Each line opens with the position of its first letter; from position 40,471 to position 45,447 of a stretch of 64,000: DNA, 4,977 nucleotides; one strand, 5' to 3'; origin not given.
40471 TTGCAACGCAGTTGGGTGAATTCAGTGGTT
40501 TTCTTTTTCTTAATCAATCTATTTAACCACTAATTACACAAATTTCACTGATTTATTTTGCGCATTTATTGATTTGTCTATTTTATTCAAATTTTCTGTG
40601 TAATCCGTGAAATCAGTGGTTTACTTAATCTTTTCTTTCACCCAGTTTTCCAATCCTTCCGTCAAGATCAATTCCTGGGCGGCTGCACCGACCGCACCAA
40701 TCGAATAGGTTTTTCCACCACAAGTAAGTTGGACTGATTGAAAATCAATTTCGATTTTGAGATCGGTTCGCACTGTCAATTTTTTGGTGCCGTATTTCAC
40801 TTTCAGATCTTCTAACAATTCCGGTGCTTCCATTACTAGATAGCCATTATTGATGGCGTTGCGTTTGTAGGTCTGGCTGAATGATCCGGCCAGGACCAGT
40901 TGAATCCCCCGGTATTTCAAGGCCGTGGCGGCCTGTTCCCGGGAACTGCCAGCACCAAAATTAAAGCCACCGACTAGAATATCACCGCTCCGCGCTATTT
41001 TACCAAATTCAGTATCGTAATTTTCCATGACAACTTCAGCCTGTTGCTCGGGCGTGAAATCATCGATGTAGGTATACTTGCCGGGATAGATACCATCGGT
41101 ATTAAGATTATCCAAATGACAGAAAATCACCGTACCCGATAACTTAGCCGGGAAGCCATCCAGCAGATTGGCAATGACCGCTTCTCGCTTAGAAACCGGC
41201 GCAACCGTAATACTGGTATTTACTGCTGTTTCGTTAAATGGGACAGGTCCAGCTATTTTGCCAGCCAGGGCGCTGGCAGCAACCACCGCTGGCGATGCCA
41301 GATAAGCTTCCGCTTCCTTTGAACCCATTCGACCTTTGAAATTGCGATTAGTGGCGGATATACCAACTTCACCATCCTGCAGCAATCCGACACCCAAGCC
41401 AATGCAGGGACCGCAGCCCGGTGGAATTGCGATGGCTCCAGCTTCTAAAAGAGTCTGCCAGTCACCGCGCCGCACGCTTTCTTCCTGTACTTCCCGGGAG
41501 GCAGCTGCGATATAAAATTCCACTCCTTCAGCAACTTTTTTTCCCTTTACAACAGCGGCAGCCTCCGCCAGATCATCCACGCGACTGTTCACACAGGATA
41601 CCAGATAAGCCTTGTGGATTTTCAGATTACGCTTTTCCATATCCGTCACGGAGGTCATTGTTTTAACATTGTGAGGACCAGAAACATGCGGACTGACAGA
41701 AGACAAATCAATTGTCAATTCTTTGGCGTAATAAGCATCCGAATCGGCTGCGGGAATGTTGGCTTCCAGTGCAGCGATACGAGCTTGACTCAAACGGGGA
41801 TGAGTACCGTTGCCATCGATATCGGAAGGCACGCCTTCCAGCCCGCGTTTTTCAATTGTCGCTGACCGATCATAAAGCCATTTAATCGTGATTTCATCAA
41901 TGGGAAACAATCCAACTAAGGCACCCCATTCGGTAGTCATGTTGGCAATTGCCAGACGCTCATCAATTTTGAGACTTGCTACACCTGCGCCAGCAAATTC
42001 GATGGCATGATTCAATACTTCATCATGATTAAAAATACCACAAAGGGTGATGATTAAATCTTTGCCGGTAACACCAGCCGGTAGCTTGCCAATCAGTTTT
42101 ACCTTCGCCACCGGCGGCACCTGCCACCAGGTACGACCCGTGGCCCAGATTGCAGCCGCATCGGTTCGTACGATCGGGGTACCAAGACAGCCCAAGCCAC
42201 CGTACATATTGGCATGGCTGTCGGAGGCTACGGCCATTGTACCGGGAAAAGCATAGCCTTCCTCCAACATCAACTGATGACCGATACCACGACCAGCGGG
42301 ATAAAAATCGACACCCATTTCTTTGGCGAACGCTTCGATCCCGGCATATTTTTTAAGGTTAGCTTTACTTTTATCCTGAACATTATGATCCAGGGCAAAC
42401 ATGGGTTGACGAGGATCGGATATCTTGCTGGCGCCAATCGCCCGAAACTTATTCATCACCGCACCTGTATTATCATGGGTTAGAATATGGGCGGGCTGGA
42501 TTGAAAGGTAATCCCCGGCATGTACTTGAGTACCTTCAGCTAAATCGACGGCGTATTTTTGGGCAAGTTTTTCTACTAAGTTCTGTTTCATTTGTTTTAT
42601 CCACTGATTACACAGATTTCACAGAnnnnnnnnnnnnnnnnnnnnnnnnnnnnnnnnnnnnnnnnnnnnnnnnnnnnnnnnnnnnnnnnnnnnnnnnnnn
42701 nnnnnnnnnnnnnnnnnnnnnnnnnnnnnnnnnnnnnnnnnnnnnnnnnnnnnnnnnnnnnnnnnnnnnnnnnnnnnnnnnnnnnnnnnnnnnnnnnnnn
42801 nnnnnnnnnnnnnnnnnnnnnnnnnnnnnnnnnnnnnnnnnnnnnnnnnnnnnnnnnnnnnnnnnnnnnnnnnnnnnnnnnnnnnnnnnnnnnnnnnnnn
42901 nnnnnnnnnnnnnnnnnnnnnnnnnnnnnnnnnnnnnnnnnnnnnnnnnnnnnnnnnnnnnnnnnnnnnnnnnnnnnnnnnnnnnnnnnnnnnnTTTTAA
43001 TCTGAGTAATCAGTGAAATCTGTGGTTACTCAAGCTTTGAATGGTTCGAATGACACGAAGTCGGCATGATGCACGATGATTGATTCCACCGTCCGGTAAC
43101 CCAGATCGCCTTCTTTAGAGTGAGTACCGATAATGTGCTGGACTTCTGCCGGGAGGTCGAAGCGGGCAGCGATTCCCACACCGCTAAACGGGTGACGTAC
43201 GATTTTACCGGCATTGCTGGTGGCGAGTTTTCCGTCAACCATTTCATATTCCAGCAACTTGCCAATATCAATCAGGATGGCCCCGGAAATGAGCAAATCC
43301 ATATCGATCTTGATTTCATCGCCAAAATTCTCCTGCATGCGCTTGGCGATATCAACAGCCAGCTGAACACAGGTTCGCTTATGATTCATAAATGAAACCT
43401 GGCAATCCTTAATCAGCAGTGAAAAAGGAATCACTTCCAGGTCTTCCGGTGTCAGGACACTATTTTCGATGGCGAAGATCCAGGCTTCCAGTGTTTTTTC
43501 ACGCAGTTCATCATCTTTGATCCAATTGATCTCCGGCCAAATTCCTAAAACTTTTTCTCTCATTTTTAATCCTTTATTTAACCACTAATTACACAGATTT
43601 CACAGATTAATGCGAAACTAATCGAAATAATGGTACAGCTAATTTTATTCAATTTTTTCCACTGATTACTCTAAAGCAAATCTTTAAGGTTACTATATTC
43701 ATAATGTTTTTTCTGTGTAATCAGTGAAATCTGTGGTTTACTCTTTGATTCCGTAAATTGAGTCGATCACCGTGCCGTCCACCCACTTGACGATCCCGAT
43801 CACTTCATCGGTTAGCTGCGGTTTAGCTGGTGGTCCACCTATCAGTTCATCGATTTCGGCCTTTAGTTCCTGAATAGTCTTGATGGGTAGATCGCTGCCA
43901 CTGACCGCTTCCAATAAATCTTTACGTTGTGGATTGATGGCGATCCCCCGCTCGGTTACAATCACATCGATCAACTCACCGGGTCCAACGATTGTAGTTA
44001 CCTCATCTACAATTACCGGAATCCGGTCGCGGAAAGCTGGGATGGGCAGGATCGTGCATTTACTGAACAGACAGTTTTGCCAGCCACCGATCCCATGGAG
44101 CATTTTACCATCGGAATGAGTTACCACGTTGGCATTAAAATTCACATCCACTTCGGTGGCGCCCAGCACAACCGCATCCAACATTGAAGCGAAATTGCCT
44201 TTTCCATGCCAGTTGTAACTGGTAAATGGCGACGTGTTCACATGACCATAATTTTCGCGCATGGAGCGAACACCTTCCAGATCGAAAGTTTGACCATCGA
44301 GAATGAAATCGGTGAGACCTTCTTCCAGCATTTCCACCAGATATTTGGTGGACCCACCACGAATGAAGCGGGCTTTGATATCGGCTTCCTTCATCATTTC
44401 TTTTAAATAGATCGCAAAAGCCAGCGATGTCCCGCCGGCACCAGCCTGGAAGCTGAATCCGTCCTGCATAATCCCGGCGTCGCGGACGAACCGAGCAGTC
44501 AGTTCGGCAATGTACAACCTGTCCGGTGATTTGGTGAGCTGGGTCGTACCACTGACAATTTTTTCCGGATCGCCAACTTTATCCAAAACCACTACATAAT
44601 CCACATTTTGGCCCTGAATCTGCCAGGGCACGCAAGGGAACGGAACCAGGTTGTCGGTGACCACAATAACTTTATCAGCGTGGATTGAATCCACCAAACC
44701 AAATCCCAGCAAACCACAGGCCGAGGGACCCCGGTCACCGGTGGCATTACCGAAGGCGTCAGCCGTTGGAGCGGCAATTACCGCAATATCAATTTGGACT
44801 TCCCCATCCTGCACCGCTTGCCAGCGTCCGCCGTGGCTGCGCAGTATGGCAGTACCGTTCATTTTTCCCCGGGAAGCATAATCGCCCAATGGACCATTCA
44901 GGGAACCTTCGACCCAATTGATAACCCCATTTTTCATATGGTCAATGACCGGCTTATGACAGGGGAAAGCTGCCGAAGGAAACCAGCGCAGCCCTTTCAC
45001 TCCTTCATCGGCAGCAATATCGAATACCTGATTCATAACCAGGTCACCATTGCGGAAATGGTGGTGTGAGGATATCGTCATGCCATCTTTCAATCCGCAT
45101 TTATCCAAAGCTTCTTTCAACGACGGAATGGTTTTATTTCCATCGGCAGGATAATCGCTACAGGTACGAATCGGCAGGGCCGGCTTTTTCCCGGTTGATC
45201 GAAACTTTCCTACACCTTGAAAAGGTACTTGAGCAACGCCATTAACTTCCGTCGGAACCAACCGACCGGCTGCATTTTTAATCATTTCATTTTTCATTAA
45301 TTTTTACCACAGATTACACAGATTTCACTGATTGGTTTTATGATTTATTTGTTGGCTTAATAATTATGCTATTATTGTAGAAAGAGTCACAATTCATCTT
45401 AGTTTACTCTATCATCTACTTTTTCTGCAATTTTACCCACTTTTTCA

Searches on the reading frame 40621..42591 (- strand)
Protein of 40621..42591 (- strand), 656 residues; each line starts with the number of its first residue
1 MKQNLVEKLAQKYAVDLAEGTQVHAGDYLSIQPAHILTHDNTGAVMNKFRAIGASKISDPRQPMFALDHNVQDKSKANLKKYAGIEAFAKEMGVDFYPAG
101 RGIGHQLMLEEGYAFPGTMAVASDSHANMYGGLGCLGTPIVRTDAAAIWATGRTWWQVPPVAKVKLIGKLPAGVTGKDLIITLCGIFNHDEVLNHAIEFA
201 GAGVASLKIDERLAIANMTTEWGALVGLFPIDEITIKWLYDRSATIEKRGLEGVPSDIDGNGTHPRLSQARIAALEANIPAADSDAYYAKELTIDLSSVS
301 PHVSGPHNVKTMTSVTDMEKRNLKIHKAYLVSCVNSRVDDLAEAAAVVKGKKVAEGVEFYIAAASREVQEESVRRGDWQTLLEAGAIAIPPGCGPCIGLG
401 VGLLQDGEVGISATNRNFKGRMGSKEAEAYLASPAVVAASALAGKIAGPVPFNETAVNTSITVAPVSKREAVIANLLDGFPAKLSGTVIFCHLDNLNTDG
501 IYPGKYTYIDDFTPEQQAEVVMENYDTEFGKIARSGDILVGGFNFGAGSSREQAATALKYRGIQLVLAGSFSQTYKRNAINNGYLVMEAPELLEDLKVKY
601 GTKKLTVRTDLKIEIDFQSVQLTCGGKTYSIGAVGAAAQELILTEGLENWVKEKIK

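Call 13: search_protein_families(library=pfam, proteins=[window:40621-42591:-], max_evalue=0.00001)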
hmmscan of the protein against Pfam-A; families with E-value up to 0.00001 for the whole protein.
window:40621-42591:- (656 aa): 2 families
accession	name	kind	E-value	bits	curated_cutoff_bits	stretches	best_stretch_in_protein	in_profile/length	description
PF00330.25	Aconitase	-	1.3e-104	351.2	28.7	1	25-444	13-463/463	Aconitase family (aconitate hydratase)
PF00694.25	Aconitase_C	-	3.3e-20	73.2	22.8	1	475-590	20-129/131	Aconitase C-terminal domain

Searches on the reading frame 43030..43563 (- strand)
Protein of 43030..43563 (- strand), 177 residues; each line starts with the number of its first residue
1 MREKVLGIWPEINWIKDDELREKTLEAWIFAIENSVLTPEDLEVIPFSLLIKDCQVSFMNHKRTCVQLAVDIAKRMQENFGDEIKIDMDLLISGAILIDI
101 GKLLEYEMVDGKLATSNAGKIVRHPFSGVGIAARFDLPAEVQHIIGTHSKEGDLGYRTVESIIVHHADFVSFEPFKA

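Call 13: search_protein_families(library=pfam, proteins=[window:43030-43563:-], max_evalue=0.00001)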
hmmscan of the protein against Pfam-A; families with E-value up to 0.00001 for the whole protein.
window:43030-43563:- (177 aa): 0 families

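Call 70: find_homologous_proteins(query=window:43033-43563:-, max_evalue=1e-20)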
Query window:43033-43563:- (177 aa): 2058 proteins with E <= 1e-20 among 2097 candidates; the best 120 are listed.
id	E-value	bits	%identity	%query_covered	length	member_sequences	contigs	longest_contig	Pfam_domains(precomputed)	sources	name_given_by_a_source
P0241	1.2e-112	391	100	100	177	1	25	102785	-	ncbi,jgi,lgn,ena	-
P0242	4.4e-112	390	99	100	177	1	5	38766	-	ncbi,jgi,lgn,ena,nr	ncbi:MAG: HDIG domain-containing protein [Candidatus Marinimicrobia bacterium]|nr:HDIG domain-contai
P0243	4.7e-112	390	99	100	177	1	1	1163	-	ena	-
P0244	1.2e-111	388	99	100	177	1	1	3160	-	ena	-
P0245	8.0e-111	386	98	100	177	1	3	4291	-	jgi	-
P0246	1.1e-110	385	98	100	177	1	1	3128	-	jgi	-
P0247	1.1e-110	385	98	100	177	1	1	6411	-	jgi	-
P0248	5.2e-108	376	96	99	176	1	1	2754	-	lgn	-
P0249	1.3e-107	375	97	100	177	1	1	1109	-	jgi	-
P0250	5.3e-107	373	94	100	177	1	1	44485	-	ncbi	ncbi:MAG: HDIG domain-containing metalloprotein [Candidatus Neomarinimicrobiota bacterium]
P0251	1.3e-106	372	94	100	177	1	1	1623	-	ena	-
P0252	3.2e-106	371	93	100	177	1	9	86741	-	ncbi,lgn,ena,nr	ncbi:MAG: HDIG domain-containing protein [Candidatus Marinimicrobia bacterium]|nr:HDIG domain-contai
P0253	1.2e-105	369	93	100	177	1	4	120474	-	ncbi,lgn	-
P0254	2.3e-105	368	93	100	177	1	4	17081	-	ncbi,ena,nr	ncbi:MAG: HDIG domain-containing protein [Candidatus Marinimicrobia bacterium]|nr:HDIG domain-contai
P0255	6.8e-105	366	92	100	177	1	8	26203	-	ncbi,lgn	-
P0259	4.3e-104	364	93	100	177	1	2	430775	-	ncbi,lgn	-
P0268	4.5e-97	341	85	100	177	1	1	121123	-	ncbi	ncbi:phosphohydrolase [Candidatus Neomarinimicrobiota bacterium]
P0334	2.3e-93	329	85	100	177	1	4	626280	-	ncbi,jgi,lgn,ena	-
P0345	4.1e-93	328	82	100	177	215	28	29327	-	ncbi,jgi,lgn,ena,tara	jgi:putative nucleotidyltransferase with HDIG domain|tara:strand:- start:508 stop:1041 length:534 st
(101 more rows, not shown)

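Call 71: find_encoding_contigs(protein=P0259, flank=5000, max_places=1)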
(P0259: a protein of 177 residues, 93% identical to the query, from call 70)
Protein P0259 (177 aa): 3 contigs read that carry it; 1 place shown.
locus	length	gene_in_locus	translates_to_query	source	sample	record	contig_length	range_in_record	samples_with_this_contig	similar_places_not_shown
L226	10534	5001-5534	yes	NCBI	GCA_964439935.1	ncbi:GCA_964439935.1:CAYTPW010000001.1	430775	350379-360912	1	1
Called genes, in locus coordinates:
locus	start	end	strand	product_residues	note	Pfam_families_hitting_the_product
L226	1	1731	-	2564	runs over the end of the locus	PF02369:Big_1, PF02369:Big_1, PF09134:Invasin_D3, PF02369:Big_1, PF09134:Invasin_D3, PF02369:Big_1, PF09134:Invasin_D3, PF02369:Big_1, +29 more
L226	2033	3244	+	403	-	PF06857:ACP, PF03328:HpcH_HpaI, PF15617:C-C_Bond_Lyase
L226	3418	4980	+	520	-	PF04223:CitF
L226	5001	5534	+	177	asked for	-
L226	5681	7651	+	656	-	PF00330:Aconitase, PF00694:Aconitase_C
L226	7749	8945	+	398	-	PF00180:Iso_dh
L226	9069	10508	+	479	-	PF03972:MmgE_PrpD_N, PF19305:MmgE_PrpD_C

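Call 72: find_encoding_contigs(protein=P0268, flank=5000, max_places=1)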
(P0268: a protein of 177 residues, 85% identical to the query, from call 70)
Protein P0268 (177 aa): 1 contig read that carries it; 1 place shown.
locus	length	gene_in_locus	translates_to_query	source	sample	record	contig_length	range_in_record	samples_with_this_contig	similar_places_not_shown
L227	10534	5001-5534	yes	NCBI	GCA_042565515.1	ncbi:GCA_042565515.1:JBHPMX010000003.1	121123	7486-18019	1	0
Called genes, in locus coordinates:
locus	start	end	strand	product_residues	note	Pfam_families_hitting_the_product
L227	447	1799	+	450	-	PF02878:PGM_PMM_I, PF02879:PGM_PMM_II, PF02880:PGM_PMM_III, PF00408:PGM_PMM_IV (weak)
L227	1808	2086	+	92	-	PF03319:EutN_CcmL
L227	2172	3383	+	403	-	PF06857:ACP, PF03328:HpcH_HpaI, PF15617:C-C_Bond_Lyase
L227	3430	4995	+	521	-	PF04223:CitF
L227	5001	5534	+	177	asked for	-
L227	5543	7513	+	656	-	PF00330:Aconitase, PF00694:Aconitase_C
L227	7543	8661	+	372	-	PF00180:Iso_dh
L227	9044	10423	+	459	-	PF03972:MmgE_PrpD_N, PF19305:MmgE_PrpD_C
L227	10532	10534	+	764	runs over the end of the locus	PF13432:TPR_16 (faint), PF07719:TPR_2 (faint), PF13414:TPR_11 (faint), PF13428:TPR_14 (faint), PF13174:TPR_6 (faint), PF13431:TPR_17 (faint), PF21033:RMD1-3 (faint), PF14559:TPR_19, +6 more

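Call 73: find_encoding_contigs(protein=P0334, flank=5000, max_places=1)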
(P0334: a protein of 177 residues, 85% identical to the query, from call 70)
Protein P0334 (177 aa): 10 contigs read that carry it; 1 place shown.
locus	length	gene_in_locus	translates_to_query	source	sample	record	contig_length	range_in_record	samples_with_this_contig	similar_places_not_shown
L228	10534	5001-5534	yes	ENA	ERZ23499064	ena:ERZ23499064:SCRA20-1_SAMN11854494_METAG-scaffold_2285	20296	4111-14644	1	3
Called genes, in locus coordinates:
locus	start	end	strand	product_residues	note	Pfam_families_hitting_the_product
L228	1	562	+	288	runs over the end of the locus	PF02574:S-methyl_trans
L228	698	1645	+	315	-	PF00730:HhH-GPD, PF00633:HHH (weak), PF00293:NUDIX, PF14815:NUDIX_4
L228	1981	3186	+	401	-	PF06857:ACP, PF03328:HpcH_HpaI, PF15617:C-C_Bond_Lyase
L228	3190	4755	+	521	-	PF04223:CitF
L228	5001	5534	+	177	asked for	-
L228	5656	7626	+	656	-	PF00330:Aconitase, PF00694:Aconitase_C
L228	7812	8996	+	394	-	PF01545:Cation_efflux, PF16916:ZT_dimer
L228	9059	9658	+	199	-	PF00702:Hydrolase, PF13419:HAD_2, PF12710:HAD (weak), PF13242:Hydrolase_like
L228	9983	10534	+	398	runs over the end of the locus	PF00180:Iso_dh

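Call 74: find_encoding_contigs(protein=P0345, flank=5000, max_places=2)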
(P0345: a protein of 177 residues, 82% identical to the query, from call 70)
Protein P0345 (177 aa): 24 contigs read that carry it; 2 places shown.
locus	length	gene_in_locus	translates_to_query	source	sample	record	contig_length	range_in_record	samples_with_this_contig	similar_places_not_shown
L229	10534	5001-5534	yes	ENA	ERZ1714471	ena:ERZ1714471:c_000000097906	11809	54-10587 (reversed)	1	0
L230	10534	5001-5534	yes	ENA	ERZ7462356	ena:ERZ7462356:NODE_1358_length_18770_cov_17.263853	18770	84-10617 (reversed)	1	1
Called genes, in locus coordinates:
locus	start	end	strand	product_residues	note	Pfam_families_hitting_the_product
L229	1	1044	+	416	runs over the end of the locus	PF00999:Na_H_Exchanger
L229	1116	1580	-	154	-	-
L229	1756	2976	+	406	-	PF06857:ACP, PF03328:HpcH_HpaI, PF15617:C-C_Bond_Lyase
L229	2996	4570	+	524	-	PF04223:CitF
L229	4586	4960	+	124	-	PF13366:PDDEXK_3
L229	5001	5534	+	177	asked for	-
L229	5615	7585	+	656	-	PF00330:Aconitase, PF00694:Aconitase_C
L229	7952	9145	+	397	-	PF00180:Iso_dh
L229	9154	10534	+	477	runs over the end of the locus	PF03972:MmgE_PrpD_N, PF19305:MmgE_PrpD_C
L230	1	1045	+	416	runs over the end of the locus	PF00999:Na_H_Exchanger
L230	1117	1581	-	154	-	-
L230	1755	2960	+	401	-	PF06857:ACP, PF03328:HpcH_HpaI, PF15617:C-C_Bond_Lyase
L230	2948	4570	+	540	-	PF04223:CitF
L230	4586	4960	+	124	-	PF13366:PDDEXK_3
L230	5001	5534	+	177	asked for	-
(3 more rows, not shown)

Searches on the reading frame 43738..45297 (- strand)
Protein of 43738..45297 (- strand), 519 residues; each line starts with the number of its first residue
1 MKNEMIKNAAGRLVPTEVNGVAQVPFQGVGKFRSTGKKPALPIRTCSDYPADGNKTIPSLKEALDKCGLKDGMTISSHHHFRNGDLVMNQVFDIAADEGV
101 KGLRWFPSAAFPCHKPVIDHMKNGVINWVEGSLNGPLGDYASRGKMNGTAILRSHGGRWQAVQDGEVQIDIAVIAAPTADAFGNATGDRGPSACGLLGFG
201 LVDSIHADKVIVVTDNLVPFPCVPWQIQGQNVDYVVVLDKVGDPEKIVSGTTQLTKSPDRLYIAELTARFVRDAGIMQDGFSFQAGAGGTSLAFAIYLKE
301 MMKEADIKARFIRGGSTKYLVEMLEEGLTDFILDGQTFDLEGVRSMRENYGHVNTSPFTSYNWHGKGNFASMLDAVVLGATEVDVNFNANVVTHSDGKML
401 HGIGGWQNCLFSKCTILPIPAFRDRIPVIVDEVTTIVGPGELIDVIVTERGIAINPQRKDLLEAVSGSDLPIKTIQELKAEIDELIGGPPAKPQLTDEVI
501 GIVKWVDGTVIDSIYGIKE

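Call 13: search_protein_families(library=pfam, proteins=[window:43738-45297:-], max_evalue=0.00001)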
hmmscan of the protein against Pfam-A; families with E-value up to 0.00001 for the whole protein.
window:43738-45297:- (519 aa): 1 family
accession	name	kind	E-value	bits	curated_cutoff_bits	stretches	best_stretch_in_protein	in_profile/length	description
PF04223.18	CitF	-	5e-139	464.7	27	1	54-515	2-464/466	Citrate lyase, alpha subunit (CitF)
